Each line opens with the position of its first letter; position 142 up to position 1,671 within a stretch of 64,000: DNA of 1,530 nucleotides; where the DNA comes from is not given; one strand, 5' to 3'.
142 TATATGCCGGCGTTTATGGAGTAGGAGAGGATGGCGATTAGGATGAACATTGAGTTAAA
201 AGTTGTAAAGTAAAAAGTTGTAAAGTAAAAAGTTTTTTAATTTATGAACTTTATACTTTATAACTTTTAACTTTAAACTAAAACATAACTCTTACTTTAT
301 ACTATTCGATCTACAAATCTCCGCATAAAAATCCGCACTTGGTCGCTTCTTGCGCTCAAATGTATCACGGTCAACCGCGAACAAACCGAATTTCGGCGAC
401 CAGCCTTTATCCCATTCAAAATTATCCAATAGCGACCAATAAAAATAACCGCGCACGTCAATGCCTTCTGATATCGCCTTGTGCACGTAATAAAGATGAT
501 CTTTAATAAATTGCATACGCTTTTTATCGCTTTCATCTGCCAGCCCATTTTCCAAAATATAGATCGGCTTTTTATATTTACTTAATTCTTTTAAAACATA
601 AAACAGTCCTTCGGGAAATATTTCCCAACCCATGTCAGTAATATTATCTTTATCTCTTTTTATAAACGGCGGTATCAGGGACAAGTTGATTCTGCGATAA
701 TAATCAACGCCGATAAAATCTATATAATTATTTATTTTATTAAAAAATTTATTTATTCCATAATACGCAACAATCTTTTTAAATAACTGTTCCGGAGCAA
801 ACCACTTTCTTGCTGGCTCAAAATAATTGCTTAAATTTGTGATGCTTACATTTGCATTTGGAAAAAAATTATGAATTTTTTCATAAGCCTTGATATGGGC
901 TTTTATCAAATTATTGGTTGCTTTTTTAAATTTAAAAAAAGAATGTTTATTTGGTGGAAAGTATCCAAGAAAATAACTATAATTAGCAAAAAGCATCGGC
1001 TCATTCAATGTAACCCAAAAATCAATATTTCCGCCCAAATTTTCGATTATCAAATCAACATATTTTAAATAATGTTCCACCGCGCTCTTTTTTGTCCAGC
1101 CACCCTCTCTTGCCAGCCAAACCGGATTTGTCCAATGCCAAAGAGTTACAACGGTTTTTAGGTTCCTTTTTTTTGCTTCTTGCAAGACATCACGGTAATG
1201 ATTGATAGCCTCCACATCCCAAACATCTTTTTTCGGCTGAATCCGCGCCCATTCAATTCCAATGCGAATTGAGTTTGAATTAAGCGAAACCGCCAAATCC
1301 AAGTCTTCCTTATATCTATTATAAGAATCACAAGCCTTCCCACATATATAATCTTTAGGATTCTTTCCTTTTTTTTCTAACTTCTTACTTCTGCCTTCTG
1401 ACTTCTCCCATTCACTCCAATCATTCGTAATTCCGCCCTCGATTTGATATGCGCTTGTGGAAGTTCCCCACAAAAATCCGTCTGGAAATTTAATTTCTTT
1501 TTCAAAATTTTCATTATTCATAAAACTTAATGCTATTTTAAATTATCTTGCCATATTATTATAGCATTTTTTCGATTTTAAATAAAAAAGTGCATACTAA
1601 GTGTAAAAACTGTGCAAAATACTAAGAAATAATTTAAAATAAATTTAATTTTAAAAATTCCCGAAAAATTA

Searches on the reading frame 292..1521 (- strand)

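Call 71: search_protein_families(library=pfam, proteins=[window:292-1521:-], max_evalue=0.00001)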
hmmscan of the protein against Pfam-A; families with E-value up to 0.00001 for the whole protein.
window:292-1521:- (409 aa): 1 family
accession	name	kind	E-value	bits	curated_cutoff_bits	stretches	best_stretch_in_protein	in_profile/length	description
PF00232.24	Glyco_hydro_1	-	5.2e-88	295.9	22.6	2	10-239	3-230/453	Glycosyl hydrolase family 1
